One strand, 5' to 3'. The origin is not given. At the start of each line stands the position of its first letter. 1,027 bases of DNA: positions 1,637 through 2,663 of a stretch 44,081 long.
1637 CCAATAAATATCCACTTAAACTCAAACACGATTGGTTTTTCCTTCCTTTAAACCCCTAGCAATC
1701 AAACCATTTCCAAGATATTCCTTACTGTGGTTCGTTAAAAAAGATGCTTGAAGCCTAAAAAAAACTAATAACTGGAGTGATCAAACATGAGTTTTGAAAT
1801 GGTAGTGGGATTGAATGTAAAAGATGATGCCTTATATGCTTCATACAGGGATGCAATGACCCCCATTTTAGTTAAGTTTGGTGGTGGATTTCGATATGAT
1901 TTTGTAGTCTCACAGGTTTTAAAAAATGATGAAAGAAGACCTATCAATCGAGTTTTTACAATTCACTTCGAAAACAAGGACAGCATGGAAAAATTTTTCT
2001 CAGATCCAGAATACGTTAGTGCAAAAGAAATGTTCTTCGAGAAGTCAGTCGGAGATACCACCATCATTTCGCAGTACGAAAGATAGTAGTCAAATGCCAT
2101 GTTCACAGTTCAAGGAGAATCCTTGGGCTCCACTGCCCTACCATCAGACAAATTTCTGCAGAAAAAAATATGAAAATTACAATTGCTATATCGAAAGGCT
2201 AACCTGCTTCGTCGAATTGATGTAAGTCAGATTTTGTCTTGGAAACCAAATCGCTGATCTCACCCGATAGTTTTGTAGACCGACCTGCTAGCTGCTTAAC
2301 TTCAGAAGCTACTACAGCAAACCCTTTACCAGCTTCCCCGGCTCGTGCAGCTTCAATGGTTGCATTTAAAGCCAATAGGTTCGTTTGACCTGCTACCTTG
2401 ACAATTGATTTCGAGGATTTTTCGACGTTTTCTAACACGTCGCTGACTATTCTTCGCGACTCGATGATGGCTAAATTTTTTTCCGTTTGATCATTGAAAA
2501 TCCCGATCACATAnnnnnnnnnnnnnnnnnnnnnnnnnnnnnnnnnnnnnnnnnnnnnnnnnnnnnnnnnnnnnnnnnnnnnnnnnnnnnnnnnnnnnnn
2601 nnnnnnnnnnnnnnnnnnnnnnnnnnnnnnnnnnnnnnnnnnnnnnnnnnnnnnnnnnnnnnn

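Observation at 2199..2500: The PAS-array chemoreceptor has no TM segment and an MCP signalling domain truncated just past the hairpin tip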

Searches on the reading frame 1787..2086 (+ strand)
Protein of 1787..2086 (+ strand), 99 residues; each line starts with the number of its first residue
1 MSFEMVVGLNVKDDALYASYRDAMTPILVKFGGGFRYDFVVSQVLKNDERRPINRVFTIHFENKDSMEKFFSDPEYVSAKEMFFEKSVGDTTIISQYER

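Call 3: search_protein_families(library=pfam, proteins=[window:1787-2086:+], max_evalue=0.01)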
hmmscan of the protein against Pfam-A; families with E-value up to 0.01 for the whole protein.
window:1787-2086:+ (99 aa): 1 family
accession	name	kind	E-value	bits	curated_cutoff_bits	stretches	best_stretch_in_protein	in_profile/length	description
PF07045.17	DUF1330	-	7.8e-08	33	23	1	6-95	5-92/94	Domain of unknown function (DUF1330)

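Call 26: find_encoding_contigs(protein=window:1787-2086:+, flank=6000, max_places=8)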
Protein window:1787-2086:+ (99 aa): 7 contigs read that carry it; 6 places shown.
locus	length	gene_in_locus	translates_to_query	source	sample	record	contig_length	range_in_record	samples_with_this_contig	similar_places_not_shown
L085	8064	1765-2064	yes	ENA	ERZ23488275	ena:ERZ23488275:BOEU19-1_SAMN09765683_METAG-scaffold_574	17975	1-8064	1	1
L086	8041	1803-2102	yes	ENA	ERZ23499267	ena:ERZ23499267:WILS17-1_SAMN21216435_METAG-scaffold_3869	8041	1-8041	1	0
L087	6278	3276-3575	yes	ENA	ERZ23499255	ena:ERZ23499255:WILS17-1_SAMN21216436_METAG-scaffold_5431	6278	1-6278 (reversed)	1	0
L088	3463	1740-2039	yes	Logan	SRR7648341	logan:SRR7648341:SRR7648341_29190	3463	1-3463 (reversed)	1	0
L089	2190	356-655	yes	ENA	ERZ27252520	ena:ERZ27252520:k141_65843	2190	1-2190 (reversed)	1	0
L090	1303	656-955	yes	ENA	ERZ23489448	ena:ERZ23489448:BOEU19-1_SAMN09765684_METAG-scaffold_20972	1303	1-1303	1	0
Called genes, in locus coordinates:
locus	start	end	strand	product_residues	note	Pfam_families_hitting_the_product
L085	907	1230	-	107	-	-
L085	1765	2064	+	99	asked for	PF07045:DUF1330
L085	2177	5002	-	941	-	PF00989:PAS, PF08447:PAS_3, PF13426:PAS_9, PF08448:PAS_4, PF13426:PAS_9, PF08447:PAS_3, PF08448:PAS_4, PF13426:PAS_9, +19 more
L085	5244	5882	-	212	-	-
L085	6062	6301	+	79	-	PF14394:DUF4423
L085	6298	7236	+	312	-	-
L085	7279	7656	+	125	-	PF20460:DUF6713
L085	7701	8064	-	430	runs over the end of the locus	-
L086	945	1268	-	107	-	-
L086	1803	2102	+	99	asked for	PF07045:DUF1330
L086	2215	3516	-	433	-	PF00989:PAS (weak), PF08447:PAS_3, PF08448:PAS_4, PF13426:PAS_9, PF08448:PAS_4 (weak), PF13426:PAS_9, PF08447:PAS_3 (weak), PF00015:MCPsignal, +1 more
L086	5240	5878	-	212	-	-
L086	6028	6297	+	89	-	PF14394:DUF4423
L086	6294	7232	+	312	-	-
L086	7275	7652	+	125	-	PF20460:DUF6713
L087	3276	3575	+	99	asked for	PF07045:DUF1330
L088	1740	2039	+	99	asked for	PF07045:DUF1330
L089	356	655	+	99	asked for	PF07045:DUF1330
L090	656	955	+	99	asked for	PF07045:DUF1330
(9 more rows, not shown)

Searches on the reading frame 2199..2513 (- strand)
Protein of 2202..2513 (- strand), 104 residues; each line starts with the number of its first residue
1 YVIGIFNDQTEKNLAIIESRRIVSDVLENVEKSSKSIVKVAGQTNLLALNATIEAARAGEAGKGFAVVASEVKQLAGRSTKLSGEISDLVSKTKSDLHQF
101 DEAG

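Call 15: search_solved_structures(query=window:2202-2513:-, max_evalue=0.001, show_alignments=4)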
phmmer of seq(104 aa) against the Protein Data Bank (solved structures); distinct sequences matched with E-value up to 0.001: 13.
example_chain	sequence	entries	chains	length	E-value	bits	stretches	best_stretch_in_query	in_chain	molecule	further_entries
4jpb_B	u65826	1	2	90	7.8e-16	61.6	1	27-88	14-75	Methyl-accepting chemotaxis protein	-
3ur1_C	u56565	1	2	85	8e-16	61.6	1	27-88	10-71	Methyl-accepting chemotaxis protein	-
3g67_A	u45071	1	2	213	5.5e-15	58.9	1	23-88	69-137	Methyl-accepting chemotaxis protein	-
3g6b_A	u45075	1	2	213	6.7e-15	58.6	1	23-88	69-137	Methyl-accepting chemotaxis protein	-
31cj_A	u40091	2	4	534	8.3e-14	55.2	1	16-93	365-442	Aerotaxis receptor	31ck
1qu7_A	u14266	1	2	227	1.7e-13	54.2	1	18-92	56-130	METHYL-ACCEPTING CHEMOTAXIS PROTEIN I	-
2ch7_B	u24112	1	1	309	3.4e-13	53.2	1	28-95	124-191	METHYL-ACCEPTING CHEMOTAXIS PROTEIN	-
3zx6_A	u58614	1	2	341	3.5e-13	53.1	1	18-92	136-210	HAMP, METHYL-ACCEPTING CHEMOTAXIS PROTEIN I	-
3ja6_H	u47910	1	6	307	3.6e-13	53.1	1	28-95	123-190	Methyl-accepting chemotaxis protein 2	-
6s18_A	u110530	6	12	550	4.2e-13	52.9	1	29-93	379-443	Aromatic acid chemoreceptor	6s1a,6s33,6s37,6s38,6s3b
2ch7_A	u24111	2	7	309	4.4e-13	52.8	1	28-95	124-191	METHYL-ACCEPTING CHEMOTAXIS PROTEIN | Methyl-accepting chemotaxis protein 2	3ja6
6s1k_E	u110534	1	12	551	7.2e-13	52.2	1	18-92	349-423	Methyl-accepting chemotaxis protein I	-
8c5v_I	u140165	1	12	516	7.8e-13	52.1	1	18-92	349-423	Methyl-accepting chemotaxis protein I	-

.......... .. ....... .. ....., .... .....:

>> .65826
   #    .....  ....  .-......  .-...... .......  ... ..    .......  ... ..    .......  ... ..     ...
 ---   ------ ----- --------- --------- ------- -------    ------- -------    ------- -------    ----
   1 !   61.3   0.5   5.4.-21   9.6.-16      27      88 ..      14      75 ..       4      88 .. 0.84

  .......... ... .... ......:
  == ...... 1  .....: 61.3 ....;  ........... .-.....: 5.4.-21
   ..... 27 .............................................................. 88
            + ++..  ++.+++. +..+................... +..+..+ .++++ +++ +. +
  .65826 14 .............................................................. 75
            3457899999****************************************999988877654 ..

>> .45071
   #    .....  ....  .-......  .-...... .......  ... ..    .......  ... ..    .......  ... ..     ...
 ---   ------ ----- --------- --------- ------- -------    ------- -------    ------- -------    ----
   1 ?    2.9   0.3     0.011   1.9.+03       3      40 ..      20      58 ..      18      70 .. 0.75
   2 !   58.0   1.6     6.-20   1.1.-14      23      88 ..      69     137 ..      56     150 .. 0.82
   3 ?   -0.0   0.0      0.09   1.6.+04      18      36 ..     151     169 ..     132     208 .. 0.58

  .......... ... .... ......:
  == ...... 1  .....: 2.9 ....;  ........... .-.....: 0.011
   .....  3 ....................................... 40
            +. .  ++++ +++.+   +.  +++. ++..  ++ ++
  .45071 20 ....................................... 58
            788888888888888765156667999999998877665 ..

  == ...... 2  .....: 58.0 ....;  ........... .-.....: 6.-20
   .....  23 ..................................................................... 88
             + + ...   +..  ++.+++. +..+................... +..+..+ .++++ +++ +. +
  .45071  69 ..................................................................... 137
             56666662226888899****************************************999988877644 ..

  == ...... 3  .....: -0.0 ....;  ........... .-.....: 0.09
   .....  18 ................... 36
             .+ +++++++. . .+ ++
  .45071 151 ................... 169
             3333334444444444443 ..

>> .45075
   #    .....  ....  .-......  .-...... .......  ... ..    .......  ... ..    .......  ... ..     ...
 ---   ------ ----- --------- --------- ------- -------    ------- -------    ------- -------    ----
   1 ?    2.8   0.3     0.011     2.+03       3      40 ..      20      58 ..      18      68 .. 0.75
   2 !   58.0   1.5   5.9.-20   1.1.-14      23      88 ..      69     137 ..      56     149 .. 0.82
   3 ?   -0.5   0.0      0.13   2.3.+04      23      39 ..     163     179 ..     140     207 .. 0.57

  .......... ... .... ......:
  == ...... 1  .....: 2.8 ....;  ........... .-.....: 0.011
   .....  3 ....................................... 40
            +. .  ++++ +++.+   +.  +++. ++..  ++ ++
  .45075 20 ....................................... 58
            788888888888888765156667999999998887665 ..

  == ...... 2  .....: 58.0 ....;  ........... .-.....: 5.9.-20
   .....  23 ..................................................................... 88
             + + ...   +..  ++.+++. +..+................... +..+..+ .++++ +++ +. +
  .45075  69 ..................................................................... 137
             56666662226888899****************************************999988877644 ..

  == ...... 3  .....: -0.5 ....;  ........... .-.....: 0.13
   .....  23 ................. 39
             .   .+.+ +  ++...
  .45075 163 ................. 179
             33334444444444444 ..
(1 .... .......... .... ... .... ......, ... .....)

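Call 33: search_protein_representatives(protein=window:2199-2510:-)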
Query: 103 residues. Proteins with E-value up to 0.001 (for the whole library): 221473; up to 1e-10: 39648; up to 1e-30: 1. The best 150 are listed.
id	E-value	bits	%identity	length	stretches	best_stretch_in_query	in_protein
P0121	2.4e-37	143.0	55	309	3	35-90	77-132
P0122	8.9e-29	115.7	55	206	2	26-100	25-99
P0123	1.3e-27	112.0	40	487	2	8-96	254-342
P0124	4.1e-27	110.4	76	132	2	34-80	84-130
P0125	6.8e-27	109.7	56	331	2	29-93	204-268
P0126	9.1e-27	109.3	53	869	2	20-100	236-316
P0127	9.4e-27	109.3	56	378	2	25-89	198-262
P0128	1.5e-26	108.6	49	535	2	21-90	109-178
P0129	3.1e-26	107.6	50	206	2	24-93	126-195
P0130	8.9e-26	106.1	49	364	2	24-90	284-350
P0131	2.0e-25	105.0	45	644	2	15-100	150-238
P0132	2.0e-25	105.0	40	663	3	6-91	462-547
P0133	2.6e-25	104.6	45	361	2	1-92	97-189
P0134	2.9e-25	104.5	47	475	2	15-98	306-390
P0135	4.3e-25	103.9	44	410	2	10-96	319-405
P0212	1.3e-20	89.6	53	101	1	6-102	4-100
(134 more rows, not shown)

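Call 45: search_protein_families(library=ncbifam, proteins=[P0212], max_evalue=0.001)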
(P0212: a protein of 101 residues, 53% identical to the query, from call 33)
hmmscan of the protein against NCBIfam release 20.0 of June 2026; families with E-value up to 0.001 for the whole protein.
P0212 (101 aa): 7 families
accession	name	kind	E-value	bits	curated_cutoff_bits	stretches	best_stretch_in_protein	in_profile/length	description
NF058645.1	MCPCtpMPsAe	equivalog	8.1e-22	77.7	900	1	6-92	368-453/558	methyl-accepting chemotaxis protein CtpM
NF041847.1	transduc_aer2_vibrio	equivalog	1.6e-20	72.9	1200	1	26-95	597-666/804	aerotaxis transducer Aer2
NF011615.0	PRK15041.1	equivalog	4.1e-19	68.6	947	1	15-95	346-429/554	methyl-accepting chemotaxis protein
NF047851.1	MCPCitTducer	equivalog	5.1e-19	68.7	900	1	20-96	353-429/553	methyl-accepting chemotaxis citrate transducer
NF011622.0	PRK15048.1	equivalog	5.5e-19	68.7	900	1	15-95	347-427/553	methyl-accepting chemotaxis protein II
NF007309.0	PRK09793.1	equivalog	4e-18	65.7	903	1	25-95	355-425/533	methyl-accepting chemotaxis protein IV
NF050802.1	AspChtxCcaA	equivalog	4.2e-17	61.8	1300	1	26-92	571-641/700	aspartate chemotaxis receptor CcaA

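Call 50: predict_structure(alignment_id=A2)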
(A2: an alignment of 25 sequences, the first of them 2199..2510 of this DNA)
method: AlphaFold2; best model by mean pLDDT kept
length: 103 residues; sequences in the alignment: 25
mean_pLDDT: 91.5   pTM: 0.72
mean pLDDT of the five models: 91.5, 90.9, 90.1, 89.8, 88.0
residues with pLDDT >= 90: 76; 70-90: 21; 50-70: 6; < 50: 0
segments of 3 or more residues with pLDDT < 50: none
pLDDT, mean of each block of 10 residues (from residue 1): 69 87 95 97 97 95 96 97 97 90 75
secondary structure, 60 per line:
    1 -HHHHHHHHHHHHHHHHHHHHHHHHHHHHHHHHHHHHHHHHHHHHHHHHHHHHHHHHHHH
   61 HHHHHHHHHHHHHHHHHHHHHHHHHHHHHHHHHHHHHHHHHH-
elements in order: H2-102

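Call 55: fold_search(model_id=the predicted structure, library=pdb)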
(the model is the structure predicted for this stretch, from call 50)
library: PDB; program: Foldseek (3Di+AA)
matches with E <= 10: 343; with E <= 0.001: 15
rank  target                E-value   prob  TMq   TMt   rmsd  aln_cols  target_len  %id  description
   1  6s1k_E                2.1e-05  1.00  0.81  0.82   1.0        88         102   40  E. coli Core Signaling Unit, carrying QQQQ receptor mutation (released 2020-01-22)
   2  9a69_B                7.7e-05  1.00  0.71  0.13   3.1       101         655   42  Integrative model of MCPB-MCPC by crosslinking MS and deep learning (released 2024-09-18)
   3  3g67_B                8.8e-05  1.00  0.71  0.36   2.0        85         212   41  Crystal Structure of a Soluble Chemoreceptor from Thermotoga maritima (released 2009-07-28)
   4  3g67_A                8.8e-05  1.00  0.74  0.37   2.0        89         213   40  Crystal Structure of a Soluble Chemoreceptor from Thermotoga maritima (released 2009-07-28)
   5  9a65_B                9.4e-05  1.00  0.49  0.10   5.0        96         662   44  Integrative model of YVAQ-MCPB by crosslinking MS and deep learning (released 2024-09-18)
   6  1qu7_B                1.4e-04  1.00  0.76  0.36   0.9        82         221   43  FOUR HELICAL-BUNDLE STRUCTURE OF THE CYTOPLASMIC DOMAIN OF A SERINE CHEMOTAXIS RECEPTOR (released 2000-07-12)
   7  3g6b_B                1.4e-04  1.00  0.74  0.37   2.1        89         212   40  Crystal structure of a Soluble Chemoreceptor from Thermotoga maritima Asn217Ile mutant (released 2009-07-28)
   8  9a72_A                1.5e-04  1.00  0.85  0.31   0.7        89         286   40  Integrative model of YFMS-CHEW by crosslinking MS and deep learning (released 2024-09-18)
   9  9a65_A                1.9e-04  1.00  0.78  0.15   0.8        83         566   43  Integrative model of YVAQ-MCPB by crosslinking MS and deep learning (released 2024-09-18)
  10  2ch7_A                2.3e-04  1.00  0.66  0.24   4.7        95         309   42  Crystal structure of the cytoplasmic domain of a bacterial chemoreceptor from Thermotoga maritima (released 2006-04-18)
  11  2ch7_B                4.7e-04  1.00  0.63  0.24   4.3        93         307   42  Crystal structure of the cytoplasmic domain of a bacterial chemoreceptor from Thermotoga maritima (released 2006-04-18)
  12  1qu7_A                5.3e-04  1.00  0.79  0.37   1.3        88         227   40  FOUR HELICAL-BUNDLE STRUCTURE OF THE CYTOPLASMIC DOMAIN OF A SERINE CHEMOTAXIS RECEPTOR (released 2000-07-12)
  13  3g6b_A                6.9e-04  1.00  0.74  0.37   2.0        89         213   40  Crystal structure of a Soluble Chemoreceptor from Thermotoga maritima Asn217Ile mutant (released 2009-07-28)
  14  3zx6_B                7.4e-04  1.00  0.82  0.28   1.0        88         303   40  Structure of Hamp(AF1503)-Tsr fusion - Hamp (A291V) mutant (released 2012-02-29)
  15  3zx6_A                9.0e-04  1.00  0.78  0.28   1.5        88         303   40  Structure of Hamp(AF1503)-Tsr fusion - Hamp (A291V) mutant (released 2012-02-29)
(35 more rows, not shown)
